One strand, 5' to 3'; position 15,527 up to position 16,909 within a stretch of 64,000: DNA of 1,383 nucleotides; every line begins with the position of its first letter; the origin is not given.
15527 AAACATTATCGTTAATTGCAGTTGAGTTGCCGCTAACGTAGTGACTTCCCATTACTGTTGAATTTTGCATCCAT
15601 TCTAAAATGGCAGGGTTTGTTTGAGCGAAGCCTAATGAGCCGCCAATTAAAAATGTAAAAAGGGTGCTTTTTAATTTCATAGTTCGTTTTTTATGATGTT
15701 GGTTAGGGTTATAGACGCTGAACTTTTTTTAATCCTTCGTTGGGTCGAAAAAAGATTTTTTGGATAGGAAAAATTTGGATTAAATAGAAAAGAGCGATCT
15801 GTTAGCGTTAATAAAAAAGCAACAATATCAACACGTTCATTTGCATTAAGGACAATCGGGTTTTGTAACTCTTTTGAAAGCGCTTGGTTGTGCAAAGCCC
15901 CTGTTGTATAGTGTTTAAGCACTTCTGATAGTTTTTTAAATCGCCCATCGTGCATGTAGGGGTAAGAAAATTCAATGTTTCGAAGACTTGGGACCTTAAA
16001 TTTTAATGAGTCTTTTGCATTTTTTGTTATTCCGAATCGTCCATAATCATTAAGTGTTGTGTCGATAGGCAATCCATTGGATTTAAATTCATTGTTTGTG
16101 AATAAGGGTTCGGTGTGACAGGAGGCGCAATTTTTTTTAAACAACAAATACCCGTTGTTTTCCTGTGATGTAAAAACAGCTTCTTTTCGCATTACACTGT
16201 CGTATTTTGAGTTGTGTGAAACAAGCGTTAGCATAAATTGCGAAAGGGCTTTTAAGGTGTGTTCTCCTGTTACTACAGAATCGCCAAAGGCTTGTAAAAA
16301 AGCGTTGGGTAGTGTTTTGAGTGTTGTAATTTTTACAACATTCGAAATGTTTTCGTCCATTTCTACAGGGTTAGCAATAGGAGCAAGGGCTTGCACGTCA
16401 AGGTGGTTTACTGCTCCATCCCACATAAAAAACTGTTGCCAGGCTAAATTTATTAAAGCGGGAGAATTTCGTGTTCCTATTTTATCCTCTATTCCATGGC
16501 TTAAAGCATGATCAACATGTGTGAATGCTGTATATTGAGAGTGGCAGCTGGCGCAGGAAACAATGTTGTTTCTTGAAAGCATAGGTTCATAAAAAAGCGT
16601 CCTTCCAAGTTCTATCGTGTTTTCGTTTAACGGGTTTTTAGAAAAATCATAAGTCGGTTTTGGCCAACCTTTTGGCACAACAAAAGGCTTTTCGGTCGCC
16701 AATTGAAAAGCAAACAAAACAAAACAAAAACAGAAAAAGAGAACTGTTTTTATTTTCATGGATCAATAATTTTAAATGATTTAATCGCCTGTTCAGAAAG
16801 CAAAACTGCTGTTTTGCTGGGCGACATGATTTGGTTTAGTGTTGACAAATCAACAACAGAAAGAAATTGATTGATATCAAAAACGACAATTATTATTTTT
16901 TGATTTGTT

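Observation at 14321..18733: ECF sigma / anti-sigma operon driving a Spy/CpxP-like – MbnP-like – di-haem peroxidase – YHYH (T9SS) module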

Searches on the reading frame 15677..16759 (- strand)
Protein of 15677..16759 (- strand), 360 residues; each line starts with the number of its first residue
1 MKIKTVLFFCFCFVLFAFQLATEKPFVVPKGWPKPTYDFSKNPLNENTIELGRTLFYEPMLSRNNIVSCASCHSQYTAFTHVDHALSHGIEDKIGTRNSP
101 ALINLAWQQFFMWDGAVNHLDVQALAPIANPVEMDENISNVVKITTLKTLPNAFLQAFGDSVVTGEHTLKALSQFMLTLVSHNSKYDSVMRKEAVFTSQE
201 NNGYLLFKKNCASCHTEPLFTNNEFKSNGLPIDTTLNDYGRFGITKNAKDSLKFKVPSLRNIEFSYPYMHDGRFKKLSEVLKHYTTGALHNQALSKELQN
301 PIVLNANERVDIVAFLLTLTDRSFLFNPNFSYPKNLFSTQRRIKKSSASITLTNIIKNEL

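Call 3: search_protein_families(library=pfam, proteins=[window:15677-16759:-], max_evalue=0.01)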
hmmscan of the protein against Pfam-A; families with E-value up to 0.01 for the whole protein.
window:15677-16759:- (360 aa): 6 families
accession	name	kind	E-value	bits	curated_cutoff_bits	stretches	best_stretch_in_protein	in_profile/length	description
PF03150.19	CCP_MauG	-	1.6e-49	168.8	25.6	2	47-193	2-147/149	Di-haem cytochrome c peroxidase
PF00034.26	Cytochrom_C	-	1.6e-06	29.8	21.3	1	202-319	3-89/90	Cytochrome c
PF09086.16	DUF1924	-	3.7e-05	24.4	22.5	0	48-78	7-38/96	Domain of unknown function (DUF1924)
PF13442.11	Cytochrome_CBB3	-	0.00019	22.2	27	0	201-225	4-28/68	Cytochrome C oxidase, cbb3-type, subunit III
PF14522.11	Cytochrome_C7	-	0.00068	19.8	24.8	0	63-81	38-56/67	Cytochrome c7 and related cytochrome c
PF22113.1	Mtrc-MtrF_II-IV_dom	-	0.0033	17.4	30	0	196-218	69-91/176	Outer membrane cytochrome MtrC/MtrF-like, domains II/IV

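Call 4: search_protein_families(library=ncbifam, proteins=[window:15677-16759:-], max_evalue=0.01)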
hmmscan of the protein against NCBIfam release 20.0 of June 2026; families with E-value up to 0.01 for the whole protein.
window:15677-16759:- (360 aa): 8 families
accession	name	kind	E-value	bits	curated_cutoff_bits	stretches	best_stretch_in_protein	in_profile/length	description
TIGR04039.1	MXAN_0977_Heme2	hypoth_equivalog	2.5e-60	204.3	362.85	1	40-333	3-335/336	MbnH family di-heme enzyme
TIGR03791.1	TTQ_mauG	equivalog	2e-49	168.4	443.85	1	47-321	4-280/291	tryptophan tryptophylquinone biosynthesis enzyme MauG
TIGR03981.2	SAM_quin_mod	hypoth_equivalog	1.2e-26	93.6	340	2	164-286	228-360/411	His-Xaa-Ser system-associated MauG-like protein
NF040606.1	CytoC_perox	subfamily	1e-05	24.9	150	1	100-219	210-317/524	di-heme-cytochrome C peroxidase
NF052341.1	hydrazine_gamma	equivalog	0.0012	17.9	625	0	253-286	280-313/339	hydrazine synthase subunit gamma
TIGR04484.1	thiosulf_SoxA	equivalog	0.0027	17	110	0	43-77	102-134/212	sulfur oxidation c-type cytochrome SoxA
NF045930.1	Cytc6PetJCyano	equivalog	0.0061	16.5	135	0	189-217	17-45/110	cytochrome c6 PetJ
NF050122.1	bc1_QcrC_actin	exception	0.0069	15.7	200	0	189-216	123-152/253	cytochrome bc1 complex diheme cytochrome c subunit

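Call 10: search_solved_structures(query=window:15677-16759:-, max_evalue=0.001, show_alignments=2)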
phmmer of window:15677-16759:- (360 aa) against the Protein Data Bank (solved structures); distinct sequences matched with E-value up to 0.001: 29.
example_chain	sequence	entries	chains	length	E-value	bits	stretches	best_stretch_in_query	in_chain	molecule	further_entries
3o5c_A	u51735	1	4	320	2.2e-39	139.3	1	47-299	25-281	Cytochrome c551 peroxidase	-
1iqc_A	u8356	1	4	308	1.3e-38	136.7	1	42-321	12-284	di-heme peroxidase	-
4aal_A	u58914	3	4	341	6.4e-36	127.9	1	39-284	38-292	CYTOCHROME C551 PEROXIDASE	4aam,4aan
4aao_A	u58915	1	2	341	5.3e-35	124.9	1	39-284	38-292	CYTOCHROME C551 PEROXIDASE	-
6e1c_A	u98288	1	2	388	8.2e-35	124.2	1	26-334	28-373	Di-heme enzyme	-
3hq9_A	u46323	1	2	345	5.4e-33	118.2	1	36-281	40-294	Cytochrome c551 peroxidase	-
6qkn_A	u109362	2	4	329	7.6e-33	117.7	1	34-300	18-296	Cytochrome-c peroxidase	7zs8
6fu3_A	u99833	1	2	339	7.8e-33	117.7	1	34-301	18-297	Protein CcpR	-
9qdt_A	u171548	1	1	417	1e-32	117.4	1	41-282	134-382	Probable cytochrome c peroxidase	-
3hq8_A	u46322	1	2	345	3.7e-32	115.5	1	36-281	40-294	Cytochrome c551 peroxidase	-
3hq6_A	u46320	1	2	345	7e-32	114.6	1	36-281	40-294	Cytochrome c551 peroxidase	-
2c1u_A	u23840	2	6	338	9.4e-32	114.2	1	42-293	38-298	DI-HAEM CYTOCHROME C PEROXIDASE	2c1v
3hq7_A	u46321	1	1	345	5.7e-31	111.6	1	36-281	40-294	Cytochrome c551 peroxidase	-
1eb7_A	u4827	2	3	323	6.2e-30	108.2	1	32-301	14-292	CYTOCHROME C551 PEROXIDASE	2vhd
1nml_A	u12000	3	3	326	9e-30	107.6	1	39-321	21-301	di-haem cytochrome c peroxidase | Cytochrome c peroxidase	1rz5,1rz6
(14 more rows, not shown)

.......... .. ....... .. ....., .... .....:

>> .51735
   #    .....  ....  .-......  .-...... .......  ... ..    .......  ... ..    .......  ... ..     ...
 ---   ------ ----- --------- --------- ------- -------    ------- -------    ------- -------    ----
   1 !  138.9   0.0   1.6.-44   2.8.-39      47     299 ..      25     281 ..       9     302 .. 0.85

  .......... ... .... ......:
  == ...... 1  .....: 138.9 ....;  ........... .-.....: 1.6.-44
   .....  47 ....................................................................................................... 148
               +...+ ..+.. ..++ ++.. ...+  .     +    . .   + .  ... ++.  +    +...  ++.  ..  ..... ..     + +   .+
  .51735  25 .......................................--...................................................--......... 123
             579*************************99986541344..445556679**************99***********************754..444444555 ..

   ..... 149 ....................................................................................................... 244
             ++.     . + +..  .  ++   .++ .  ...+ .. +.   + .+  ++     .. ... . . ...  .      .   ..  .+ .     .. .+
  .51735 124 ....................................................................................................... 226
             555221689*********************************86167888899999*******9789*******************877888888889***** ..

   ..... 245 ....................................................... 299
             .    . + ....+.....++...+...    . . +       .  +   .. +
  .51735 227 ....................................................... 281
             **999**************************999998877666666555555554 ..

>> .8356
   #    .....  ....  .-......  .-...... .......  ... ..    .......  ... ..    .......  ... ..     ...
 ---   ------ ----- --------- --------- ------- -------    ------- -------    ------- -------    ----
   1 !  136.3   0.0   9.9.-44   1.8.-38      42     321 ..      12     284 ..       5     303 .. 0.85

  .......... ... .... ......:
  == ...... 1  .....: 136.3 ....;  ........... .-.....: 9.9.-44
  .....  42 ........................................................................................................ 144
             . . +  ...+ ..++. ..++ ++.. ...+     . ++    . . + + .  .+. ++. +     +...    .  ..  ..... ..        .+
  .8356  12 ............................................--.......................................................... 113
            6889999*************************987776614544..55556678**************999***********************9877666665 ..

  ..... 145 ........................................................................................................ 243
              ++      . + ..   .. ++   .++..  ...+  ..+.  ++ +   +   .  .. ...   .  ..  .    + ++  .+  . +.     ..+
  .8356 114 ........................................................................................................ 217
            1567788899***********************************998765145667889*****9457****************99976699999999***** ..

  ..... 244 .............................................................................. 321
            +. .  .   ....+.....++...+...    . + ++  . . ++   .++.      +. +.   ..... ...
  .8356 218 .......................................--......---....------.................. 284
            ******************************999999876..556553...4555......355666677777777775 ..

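Call 52: search_solved_structures(query=window:15677-16759:-, max_evalue=1e-34, show_alignments=5)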
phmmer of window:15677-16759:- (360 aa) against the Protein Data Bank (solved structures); distinct sequences matched with E-value up to 1e-34: 5.
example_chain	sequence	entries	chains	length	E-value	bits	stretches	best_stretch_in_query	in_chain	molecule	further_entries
3o5c_A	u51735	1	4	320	2.2e-39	139.3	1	47-299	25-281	Cytochrome c551 peroxidase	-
1iqc_A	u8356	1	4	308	1.3e-38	136.7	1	42-321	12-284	di-heme peroxidase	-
4aal_A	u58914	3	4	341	6.4e-36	127.9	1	39-284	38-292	CYTOCHROME C551 PEROXIDASE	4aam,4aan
4aao_A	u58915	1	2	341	5.3e-35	124.9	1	39-284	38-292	CYTOCHROME C551 PEROXIDASE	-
6e1c_A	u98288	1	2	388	8.2e-35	124.2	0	26-334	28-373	Di-heme enzyme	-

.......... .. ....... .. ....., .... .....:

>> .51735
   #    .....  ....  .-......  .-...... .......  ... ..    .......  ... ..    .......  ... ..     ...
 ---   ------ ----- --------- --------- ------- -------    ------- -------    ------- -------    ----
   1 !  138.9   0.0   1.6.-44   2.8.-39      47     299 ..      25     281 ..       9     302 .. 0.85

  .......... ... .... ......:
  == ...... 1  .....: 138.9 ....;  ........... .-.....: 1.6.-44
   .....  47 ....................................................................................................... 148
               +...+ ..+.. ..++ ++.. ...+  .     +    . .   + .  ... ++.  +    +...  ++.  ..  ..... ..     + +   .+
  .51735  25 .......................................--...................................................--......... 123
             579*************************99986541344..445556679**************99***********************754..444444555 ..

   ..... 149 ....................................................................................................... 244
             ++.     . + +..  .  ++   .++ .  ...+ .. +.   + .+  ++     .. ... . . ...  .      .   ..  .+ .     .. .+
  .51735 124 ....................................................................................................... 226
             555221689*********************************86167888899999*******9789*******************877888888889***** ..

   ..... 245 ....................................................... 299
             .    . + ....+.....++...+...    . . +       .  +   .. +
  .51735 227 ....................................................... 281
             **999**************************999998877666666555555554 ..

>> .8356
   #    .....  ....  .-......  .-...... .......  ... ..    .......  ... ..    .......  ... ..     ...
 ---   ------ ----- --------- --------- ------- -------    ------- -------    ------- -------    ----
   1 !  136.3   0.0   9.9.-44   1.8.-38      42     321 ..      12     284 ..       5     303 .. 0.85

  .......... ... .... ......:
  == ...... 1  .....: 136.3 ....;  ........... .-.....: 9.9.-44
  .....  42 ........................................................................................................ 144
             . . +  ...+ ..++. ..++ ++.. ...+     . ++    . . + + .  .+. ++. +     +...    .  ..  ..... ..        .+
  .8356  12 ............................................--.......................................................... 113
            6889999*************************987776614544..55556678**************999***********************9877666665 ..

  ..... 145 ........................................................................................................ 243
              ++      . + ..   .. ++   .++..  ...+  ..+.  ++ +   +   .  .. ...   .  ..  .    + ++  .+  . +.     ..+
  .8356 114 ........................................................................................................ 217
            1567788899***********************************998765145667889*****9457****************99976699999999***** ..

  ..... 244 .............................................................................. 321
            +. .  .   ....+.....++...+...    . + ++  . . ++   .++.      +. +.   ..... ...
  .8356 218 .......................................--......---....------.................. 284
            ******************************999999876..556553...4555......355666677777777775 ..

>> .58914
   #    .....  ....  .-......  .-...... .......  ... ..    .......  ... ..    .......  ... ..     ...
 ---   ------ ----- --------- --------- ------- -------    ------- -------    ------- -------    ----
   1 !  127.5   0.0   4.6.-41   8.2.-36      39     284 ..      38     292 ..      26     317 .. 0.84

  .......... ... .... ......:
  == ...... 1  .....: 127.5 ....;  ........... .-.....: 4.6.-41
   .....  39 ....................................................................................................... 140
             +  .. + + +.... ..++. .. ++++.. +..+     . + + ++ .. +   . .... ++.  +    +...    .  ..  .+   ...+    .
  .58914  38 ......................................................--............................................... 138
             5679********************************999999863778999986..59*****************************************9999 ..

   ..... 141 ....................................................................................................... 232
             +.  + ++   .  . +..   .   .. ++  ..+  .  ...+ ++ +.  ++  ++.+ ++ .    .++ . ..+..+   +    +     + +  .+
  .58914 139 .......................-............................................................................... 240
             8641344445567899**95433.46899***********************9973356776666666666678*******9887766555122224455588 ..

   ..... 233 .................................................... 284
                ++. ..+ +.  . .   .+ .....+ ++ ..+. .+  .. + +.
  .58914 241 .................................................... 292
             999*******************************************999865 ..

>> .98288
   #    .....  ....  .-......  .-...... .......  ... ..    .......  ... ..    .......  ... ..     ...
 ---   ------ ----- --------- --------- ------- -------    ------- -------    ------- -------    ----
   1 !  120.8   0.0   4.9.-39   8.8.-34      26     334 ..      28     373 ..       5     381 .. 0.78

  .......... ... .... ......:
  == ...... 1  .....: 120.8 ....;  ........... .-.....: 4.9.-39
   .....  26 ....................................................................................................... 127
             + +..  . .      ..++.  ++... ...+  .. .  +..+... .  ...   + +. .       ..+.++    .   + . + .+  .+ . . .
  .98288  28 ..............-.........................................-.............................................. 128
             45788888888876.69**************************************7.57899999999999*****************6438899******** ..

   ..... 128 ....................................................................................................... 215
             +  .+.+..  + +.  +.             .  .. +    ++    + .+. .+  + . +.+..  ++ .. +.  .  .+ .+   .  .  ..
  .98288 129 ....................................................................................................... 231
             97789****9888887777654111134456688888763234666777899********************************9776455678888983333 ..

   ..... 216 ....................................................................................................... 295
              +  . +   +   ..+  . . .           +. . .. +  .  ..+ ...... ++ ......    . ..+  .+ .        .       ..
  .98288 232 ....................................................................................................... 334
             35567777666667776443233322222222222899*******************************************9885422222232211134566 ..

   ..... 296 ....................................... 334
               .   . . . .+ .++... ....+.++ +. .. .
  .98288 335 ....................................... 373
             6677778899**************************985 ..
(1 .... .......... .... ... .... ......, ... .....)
